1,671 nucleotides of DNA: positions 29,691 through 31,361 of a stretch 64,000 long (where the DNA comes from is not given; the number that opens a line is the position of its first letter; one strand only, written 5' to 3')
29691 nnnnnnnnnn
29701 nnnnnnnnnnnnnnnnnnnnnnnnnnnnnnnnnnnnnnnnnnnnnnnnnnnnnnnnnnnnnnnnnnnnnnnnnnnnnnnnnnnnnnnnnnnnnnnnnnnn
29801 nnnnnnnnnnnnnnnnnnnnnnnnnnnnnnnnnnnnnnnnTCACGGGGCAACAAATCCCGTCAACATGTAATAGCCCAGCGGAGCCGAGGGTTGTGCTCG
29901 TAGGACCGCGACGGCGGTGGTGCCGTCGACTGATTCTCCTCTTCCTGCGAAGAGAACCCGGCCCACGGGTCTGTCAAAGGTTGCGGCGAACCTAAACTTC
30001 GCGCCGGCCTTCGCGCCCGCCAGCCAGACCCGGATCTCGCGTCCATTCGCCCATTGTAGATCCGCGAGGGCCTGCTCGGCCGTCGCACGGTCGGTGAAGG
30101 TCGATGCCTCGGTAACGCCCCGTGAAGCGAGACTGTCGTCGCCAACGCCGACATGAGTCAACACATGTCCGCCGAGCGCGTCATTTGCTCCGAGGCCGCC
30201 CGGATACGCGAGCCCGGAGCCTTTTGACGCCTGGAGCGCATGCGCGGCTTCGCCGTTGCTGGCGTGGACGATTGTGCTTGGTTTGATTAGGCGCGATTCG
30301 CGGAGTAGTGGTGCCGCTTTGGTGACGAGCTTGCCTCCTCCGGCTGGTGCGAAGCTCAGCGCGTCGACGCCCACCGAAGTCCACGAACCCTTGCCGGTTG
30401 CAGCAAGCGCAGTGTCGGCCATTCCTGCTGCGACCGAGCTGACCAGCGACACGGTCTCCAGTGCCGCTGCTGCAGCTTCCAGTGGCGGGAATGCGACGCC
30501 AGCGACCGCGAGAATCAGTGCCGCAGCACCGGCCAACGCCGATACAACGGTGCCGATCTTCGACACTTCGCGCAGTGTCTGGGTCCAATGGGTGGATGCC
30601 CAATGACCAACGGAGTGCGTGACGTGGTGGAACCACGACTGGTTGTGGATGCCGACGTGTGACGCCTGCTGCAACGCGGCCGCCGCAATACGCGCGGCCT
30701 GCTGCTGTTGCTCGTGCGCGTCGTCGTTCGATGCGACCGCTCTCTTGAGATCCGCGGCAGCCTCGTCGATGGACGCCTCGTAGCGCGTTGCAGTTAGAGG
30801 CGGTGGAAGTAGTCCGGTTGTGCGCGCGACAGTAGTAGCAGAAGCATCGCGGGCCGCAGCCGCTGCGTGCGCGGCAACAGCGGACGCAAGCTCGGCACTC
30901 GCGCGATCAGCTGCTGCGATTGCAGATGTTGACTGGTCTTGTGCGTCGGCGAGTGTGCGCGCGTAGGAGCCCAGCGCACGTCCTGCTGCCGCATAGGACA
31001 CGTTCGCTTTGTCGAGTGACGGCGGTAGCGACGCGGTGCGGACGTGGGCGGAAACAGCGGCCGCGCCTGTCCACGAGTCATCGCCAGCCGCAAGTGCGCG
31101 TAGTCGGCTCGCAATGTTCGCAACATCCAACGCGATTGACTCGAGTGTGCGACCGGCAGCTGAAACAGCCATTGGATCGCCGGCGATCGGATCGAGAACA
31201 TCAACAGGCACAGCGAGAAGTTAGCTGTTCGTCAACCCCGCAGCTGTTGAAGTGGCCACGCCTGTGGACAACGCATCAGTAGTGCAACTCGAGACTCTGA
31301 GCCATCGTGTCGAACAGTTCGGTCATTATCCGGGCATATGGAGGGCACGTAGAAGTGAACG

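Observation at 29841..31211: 456-aa protein combines a WxG helical head, a hydrophobic middle and an RNase-A-like toxin tail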

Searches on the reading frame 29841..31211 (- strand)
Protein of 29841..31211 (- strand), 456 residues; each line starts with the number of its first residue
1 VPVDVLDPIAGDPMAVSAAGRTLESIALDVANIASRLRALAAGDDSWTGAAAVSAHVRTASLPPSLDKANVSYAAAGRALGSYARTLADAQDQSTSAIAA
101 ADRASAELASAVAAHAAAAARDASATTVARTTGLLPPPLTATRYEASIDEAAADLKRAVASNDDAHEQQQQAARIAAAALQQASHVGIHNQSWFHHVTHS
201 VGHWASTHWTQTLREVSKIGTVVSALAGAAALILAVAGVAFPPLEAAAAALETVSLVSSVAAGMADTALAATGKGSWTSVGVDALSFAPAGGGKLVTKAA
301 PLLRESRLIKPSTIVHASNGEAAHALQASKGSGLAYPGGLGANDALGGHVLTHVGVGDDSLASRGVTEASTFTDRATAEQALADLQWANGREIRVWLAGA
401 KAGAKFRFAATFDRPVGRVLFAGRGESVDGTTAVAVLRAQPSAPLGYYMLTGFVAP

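Call 3: search_protein_families(library=pfam, proteins=[window:29841-31211:-], max_evalue=1)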
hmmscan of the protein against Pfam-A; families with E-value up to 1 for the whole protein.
window:29841-31211:- (456 aa): 3 families
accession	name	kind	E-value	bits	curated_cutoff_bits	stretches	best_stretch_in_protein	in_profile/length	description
PF18431.6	RNAse_A_bac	-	9e-16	59.2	27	1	350-453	3-112/113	Bacterial CdiA-CT RNAse A domain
PF21725.3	T7SS_signal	-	6.4e-09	36.5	27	1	9-178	69-235/241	Putative T7SS secretion signal domain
PF03922.20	OmpW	-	0.14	12.5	24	1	58-144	10-93/195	OmpW family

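Call 4: search_protein_families(library=ncbifam, proteins=[window:29841-31211:-], max_evalue=1)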
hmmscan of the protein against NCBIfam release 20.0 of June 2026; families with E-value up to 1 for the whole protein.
window:29841-31211:- (456 aa): 2 families
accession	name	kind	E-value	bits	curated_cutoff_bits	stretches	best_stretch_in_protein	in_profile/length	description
NF041883.1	RNase_A_lipo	exception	9e-05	22.5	200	1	348-453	54-164/168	RNase A-like domain-containing lipoprotein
NF040765.1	adhesion_FAF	equivalog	0.088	11.4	500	1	68-179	145-259/632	adhesion factor FAF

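Call 5: search_solved_structures(query=window:29841-31211:-, max_evalue=10, show_alignments=3)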
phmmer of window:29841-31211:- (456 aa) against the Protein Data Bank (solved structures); distinct sequences matched with E-value up to 10: 1.
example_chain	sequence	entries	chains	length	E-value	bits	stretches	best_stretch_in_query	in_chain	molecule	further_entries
5e3e_B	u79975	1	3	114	4.4e-07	32.7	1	347-456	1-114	Large exoprotein involved in heme utilization or adhesion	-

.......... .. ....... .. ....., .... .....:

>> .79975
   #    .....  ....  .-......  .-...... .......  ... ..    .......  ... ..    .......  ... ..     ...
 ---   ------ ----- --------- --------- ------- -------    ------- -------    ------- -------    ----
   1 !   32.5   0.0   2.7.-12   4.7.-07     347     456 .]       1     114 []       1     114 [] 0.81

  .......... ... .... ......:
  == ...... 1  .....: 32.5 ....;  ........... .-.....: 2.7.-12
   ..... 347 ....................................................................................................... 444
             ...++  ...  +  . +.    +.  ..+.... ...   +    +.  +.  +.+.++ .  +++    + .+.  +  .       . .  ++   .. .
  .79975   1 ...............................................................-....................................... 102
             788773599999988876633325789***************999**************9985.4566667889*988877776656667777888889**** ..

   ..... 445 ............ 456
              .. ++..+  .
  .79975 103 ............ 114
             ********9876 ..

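Call 10: find_homologous_proteins(query=window:29841-31211:-, max_evalue=0.001)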
Query window:29841-31211:- (456 aa): 85 proteins with E <= 0.001 among 8000 candidates.
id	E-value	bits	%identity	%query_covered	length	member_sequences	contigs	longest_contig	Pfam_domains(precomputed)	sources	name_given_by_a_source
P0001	2.6e-276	934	100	100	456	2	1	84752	PF21725.4,PF18431.7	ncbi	ncbi:MAG TPA: RNase A-like domain-containing protein [Acidothermaceae bacterium]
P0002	1.2e-223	761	86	97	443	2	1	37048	PF21725.4,PF18431.7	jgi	jgi:hypothetical protein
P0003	9.5e-214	728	83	97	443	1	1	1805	PF21725.4,PF18431.7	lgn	-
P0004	8.0e-211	719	80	100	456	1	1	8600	PF21725.4,PF18431.7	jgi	jgi:hypothetical protein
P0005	7.7e-208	709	81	97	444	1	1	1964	PF21725.4,PF18431.7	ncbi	ncbi:MAG TPA: RNase A-like domain-containing protein, partial [Acidothermaceae bacterium]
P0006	2.8e-199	681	79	97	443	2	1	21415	PF18431.7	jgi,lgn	jgi:Bacterial CdiA-CT RNAse A domain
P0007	8.6e-197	672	76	97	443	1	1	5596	PF18431.7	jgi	jgi:hypothetical protein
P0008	7.2e-186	636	71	100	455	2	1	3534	PF21725.4,PF18431.7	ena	-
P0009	3.1e-173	595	67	100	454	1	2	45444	PF21725.4,PF18431.7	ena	-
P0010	2.2e-163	562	88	70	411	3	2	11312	PF21725.4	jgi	jgi:hypothetical protein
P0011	8.6e-163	560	88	71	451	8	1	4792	PF21725.4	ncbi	ncbi:MAG TPA: hypothetical protein VIJ11_09490 [Galbitalea sp.]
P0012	3.2e-162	558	87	69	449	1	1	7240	PF21725.4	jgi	jgi:hypothetical protein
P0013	4.4e-162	558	89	71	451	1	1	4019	PF21725.4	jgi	-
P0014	5.2e-162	558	88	70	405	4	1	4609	PF21725.4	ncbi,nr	ncbi:MAG TPA: hypothetical protein VK662_12425 [Acidothermaceae bacterium]|nr:hypothetical protein [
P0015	9.2e-162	557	89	70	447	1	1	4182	PF21725.4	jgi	jgi:hypothetical protein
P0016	4.0e-161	555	88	68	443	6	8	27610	PF21725.4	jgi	jgi:hypothetical protein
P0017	4.1e-161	555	87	71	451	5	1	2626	PF21725.4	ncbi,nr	ncbi:MAG TPA: hypothetical protein VFG00_00385 [Acidothermaceae bacterium]|nr:hypothetical protein [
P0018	6.8e-158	544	87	68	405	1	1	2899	PF21725.4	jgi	jgi:type VII secretion system ESX-1 substrate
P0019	2.4e-157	542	87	68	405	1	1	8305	PF21725.4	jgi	jgi:type VII secretion system ESX-1 substrate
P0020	4.7e-157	541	86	70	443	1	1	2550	PF21725.4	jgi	jgi:hypothetical protein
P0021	7.6e-157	541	62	99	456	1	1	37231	PF21725.4,PF18431.7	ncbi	-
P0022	7.7e-157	541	86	68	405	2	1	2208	PF21725.4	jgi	-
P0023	4.6e-156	538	87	70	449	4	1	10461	PF21725.4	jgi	jgi:hypothetical protein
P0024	1.9e-155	536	85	70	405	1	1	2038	PF21725.4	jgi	jgi:hypothetical protein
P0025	1.9e-155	536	85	69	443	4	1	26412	PF21725.4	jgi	jgi:hypothetical protein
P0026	2.7e-155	536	84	69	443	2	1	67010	PF21725.4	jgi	jgi:hypothetical protein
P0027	6.2e-155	534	86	69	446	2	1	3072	PF21725.4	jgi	jgi:hypothetical protein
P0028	1.1e-154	534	85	69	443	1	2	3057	PF21725.4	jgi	jgi:hypothetical protein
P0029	3.6e-154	532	90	67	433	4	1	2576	PF21725.4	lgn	-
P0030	1.1e-153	530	86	70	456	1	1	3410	PF21725.4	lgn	-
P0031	1.3e-153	530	90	67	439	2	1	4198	PF21725.4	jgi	jgi:hypothetical protein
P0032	1.3e-153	530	90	67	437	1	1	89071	PF21725.4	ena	-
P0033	4.9e-153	528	89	67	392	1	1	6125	PF21725.4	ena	-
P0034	1.1e-152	527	88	68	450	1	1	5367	PF21725.4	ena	-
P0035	2.2e-151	523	88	67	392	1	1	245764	PF21725.4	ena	-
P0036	3.5e-151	522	87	68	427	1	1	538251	PF21725.4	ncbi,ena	-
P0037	2.1e-150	520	87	67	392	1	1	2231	PF21725.4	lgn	-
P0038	2.1e-150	520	84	68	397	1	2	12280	PF21725.4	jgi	jgi:hypothetical protein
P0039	7.5e-150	518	87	67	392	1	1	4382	PF21725.4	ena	-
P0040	3.5e-149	516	87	67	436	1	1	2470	PF21725.4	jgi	jgi:hypothetical protein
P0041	4.7e-149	515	86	68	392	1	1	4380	PF21725.4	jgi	jgi:hypothetical protein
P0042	3.8e-148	512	82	71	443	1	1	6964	PF21725.4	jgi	jgi:hypothetical protein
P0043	2.0e-147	510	82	71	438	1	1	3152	PF21725.4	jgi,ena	-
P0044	2.1e-146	506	85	67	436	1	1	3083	PF21725.4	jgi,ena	-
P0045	1.8e-145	503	87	67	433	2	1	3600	PF21725.4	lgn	-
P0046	1.8e-145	503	85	68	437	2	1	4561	PF21725.4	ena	-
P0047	2.3e-145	503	85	67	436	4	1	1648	PF21725.4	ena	-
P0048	8.5e-145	501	77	78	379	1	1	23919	PF21725.4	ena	-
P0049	4.0e-140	486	84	67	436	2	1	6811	PF21725.4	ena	-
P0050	6.4e-139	482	86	64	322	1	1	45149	PF21725.4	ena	-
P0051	4.4e-128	446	68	74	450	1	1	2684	PF21725.4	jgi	jgi:hypothetical protein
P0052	2.4e-127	444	74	70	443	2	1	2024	PF21725.4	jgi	jgi:hypothetical protein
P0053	3.5e-126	440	71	73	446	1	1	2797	PF21725.4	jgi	-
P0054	8.0e-124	432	72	70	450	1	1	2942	PF21725.4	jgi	jgi:hypothetical protein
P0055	1.4e-123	431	71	70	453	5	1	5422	PF21725.4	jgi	jgi:hypothetical protein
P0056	5.9e-123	429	64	79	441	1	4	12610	PF21725.4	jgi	jgi:hypothetical protein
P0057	8.1e-121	422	69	70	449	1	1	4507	PF21725.4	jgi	jgi:hypothetical protein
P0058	2.6e-118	414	63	70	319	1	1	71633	PF18431.7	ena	-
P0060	1.1e-116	409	65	74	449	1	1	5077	PF21725.4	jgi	-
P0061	2.0e-116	408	67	71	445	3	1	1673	PF21725.4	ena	-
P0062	1.5e-115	405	67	71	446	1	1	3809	PF21725.4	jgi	jgi:hypothetical protein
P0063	1.7e-112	395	67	70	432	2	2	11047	PF21725.4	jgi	jgi:hypothetical protein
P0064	3.0e-112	394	66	72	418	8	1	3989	PF21725.4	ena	-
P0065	8.1e-112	392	63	71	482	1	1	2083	PF21725.4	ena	-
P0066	9.4e-112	392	66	70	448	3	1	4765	PF21725.4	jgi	-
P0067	6.9e-110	386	65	72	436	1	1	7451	PF21725.4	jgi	jgi:hypothetical protein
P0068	2.8e-109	384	64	69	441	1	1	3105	PF21725.4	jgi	jgi:hypothetical protein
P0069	8.7e-106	373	62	68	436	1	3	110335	PF21725.4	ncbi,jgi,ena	jgi:hypothetical protein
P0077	1.6e-71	260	48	84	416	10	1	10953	PF21725.4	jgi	jgi:uncharacterized protein YukE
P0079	2.0e-68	250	56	57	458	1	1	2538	PF21725.4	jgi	jgi:hypothetical protein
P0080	3.6e-65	239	45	82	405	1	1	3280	PF21725.4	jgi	jgi:hypothetical protein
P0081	1.9e-64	236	49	64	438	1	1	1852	PF06013.19,PF21725.4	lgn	-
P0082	6.9e-61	225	54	56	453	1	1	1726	PF21725.4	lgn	-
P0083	1.4e-56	211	52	56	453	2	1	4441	PF21725.4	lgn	-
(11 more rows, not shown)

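Call 17: find_encoding_contigs(protein=P0001, flank=10000, max_places=3)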
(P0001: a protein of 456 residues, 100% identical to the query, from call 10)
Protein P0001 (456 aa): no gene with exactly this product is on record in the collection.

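Call 18: find_encoding_contigs(protein=P0002, flank=8000, max_places=2)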
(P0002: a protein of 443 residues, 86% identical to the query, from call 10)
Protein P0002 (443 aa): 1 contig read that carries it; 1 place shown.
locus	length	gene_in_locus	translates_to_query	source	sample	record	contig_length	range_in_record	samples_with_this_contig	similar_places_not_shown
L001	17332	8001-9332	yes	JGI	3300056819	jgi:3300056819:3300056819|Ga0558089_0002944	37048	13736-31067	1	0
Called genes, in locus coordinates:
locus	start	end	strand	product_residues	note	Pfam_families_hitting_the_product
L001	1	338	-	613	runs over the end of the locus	PF01807:Zn_ribbon_DnaG, PF08275:DNAG_N, PF01751:Toprim, PF13155:Toprim_2, PF13662:Toprim_4, PF10410:DnaB_bind, PF08278:DnaG_DnaB_bind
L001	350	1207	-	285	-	PF02567:PhzC-PhzF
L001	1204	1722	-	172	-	PF00583:Acetyltransf_1, PF13508:Acetyltransf_7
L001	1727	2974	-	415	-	PF01966:HD, PF13286:HD_assoc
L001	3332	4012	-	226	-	-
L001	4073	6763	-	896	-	PF01326:PPDK_N, PF00391:PEP-utilizers, PF02896:PEP-utilizers_C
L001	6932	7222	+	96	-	-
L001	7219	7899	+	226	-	-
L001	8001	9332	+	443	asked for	PF21725:T7SS_signal (weak), PF18431:RNAse_A_bac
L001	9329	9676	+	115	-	PF18593:CdiI_2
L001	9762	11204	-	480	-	PF00587:tRNA-synt_2b, PF03129:HGTP_anticodon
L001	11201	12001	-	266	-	PF01255:Prenyltransf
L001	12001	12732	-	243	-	PF11967:RecO_N, PF02565:RecO_C, PF24458:DUF7573 (weak)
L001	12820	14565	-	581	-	PF00682:HMGL-like, PF22615:IPMS_D2, PF08502:LeuA_dimer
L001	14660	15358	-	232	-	PF00702:Hydrolase, PF12710:HAD, PF13419:HAD_2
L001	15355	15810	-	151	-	-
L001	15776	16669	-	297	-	PF00009:GTP_EFTU (faint), PF00350:Dynamin_N (weak), PF01926:MMR_HSR1, PF02421:FeoB_N, PF03193:RsgA_GTPase (faint), PF04548:AIG1 (weak), PF10662:PduV-EutP (weak), PF07650:KH_2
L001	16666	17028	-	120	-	PF26947:CDL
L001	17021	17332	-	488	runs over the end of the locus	PF01595:CNNM, PF00571:CBS, PF03471:CorC_HlyC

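Call 19: find_encoding_contigs(protein=P0036, flank=10000, max_places=2)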
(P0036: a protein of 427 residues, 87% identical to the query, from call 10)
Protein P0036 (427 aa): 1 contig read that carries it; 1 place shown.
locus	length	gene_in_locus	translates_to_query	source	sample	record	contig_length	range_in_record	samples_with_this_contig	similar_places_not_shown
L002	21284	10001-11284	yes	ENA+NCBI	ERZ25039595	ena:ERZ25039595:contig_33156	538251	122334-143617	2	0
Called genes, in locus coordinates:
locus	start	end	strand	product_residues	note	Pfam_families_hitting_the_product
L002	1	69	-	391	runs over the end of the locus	PF00140:Sigma70_r1_2, PF04542:Sigma70_r2, PF04539:Sigma70_r3, PF04545:Sigma70_r4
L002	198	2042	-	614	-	PF01807:Zn_ribbon_DnaG, PF08275:DNAG_N, PF01751:Toprim, PF13155:Toprim_2, PF13662:Toprim_4, PF10410:DnaB_bind, PF08278:DnaG_DnaB_bind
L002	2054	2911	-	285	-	PF02567:PhzC-PhzF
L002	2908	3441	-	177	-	PF00583:Acetyltransf_1, PF13508:Acetyltransf_7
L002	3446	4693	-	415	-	PF01966:HD, PF13286:HD_assoc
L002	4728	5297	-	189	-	-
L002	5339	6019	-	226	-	-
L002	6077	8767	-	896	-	PF01326:PPDK_N, PF00391:PEP-utilizers, PF02896:PEP-utilizers_C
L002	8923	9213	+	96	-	-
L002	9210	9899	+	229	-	-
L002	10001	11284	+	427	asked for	PF21725:T7SS_signal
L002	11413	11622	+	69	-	-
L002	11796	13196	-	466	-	PF00587:tRNA-synt_2b, PF03129:HGTP_anticodon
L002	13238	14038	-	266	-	PF01255:Prenyltransf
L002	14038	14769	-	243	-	PF11967:RecO_N, PF02565:RecO_C, PF24458:DUF7573 (weak)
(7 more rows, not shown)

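Call 20: find_encoding_contigs(protein=P0035, flank=10000, max_places=2)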
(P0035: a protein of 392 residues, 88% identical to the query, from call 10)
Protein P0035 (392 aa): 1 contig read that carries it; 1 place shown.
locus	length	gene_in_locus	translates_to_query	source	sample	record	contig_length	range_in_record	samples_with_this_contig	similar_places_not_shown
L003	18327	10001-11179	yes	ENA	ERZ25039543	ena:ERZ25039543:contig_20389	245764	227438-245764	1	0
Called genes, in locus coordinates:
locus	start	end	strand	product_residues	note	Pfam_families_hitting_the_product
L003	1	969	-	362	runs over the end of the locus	PF00140:Sigma70_r1_2, PF04542:Sigma70_r2, PF04539:Sigma70_r3, PF04545:Sigma70_r4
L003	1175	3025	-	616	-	PF01807:Zn_ribbon_DnaG, PF08275:DNAG_N, PF01751:Toprim, PF13155:Toprim_2, PF13662:Toprim_4, PF10410:DnaB_bind, PF08278:DnaG_DnaB_bind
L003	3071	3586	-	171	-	PF00583:Acetyltransf_1, PF13508:Acetyltransf_7, PF13673:Acetyltransf_10 (weak)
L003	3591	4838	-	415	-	PF01966:HD, PF13286:HD_assoc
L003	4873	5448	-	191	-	-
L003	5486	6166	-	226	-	-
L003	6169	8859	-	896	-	PF01326:PPDK_N, PF00391:PEP-utilizers, PF02896:PEP-utilizers_C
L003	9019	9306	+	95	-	-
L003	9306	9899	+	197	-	-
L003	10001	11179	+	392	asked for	PF21725:T7SS_signal (weak)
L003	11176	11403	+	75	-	PF10049:DUF2283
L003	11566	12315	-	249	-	PF03129:HGTP_anticodon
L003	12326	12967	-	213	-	-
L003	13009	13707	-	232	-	PF01255:Prenyltransf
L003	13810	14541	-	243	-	PF11967:RecO_N, PF02565:RecO_C, PF24458:DUF7573 (weak)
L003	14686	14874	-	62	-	PF08502:LeuA_dimer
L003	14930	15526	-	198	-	PF22615:IPMS_D2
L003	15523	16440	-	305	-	PF00682:HMGL-like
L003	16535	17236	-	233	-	PF00702:Hydrolase, PF12710:HAD, PF13419:HAD_2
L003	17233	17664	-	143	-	-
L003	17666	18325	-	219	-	?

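Call 35: predict_structure(alignment_id=A1)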
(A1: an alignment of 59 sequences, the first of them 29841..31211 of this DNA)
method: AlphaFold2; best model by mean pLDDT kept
length: 456 residues; sequences in the alignment: 59
mean_pLDDT: 58.7   pTM: 0.48
mean pLDDT of the five models: 58.7, 58.6, 58.5, 58.2, 55.3
residues with pLDDT >= 90: 107; 70-90: 72; 50-70: 17; < 50: 260
segments of 3 or more residues with pLDDT < 50: 198-214, 219-456
pLDDT, mean of each block of 10 residues (from residue 1): 73 83 87 90 78 82 89 90 95 97 96 97 96 95 96 97 95 88 73 52 43 47 40 38 39 35 35 35 34 37 39 31 30 25 33 39 43 43 46 42 29 29 31 32 34 32
secondary structure, 60 per line:
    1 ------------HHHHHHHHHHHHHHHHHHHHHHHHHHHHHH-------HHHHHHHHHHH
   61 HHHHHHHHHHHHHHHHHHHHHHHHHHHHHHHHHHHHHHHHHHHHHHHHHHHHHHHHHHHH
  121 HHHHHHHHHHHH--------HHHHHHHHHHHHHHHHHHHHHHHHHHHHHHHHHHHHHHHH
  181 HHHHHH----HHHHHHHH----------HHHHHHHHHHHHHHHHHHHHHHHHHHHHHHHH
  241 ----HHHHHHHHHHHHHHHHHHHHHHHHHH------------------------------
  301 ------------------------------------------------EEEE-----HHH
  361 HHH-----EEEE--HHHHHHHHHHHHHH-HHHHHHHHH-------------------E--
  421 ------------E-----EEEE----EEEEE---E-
elements in order: H13-42 H50-132 H141-186 H191-198 H209-240 H245-270 E349-352 H358-363 E369-372 H375-388 H390-398 E439-442 E447-451
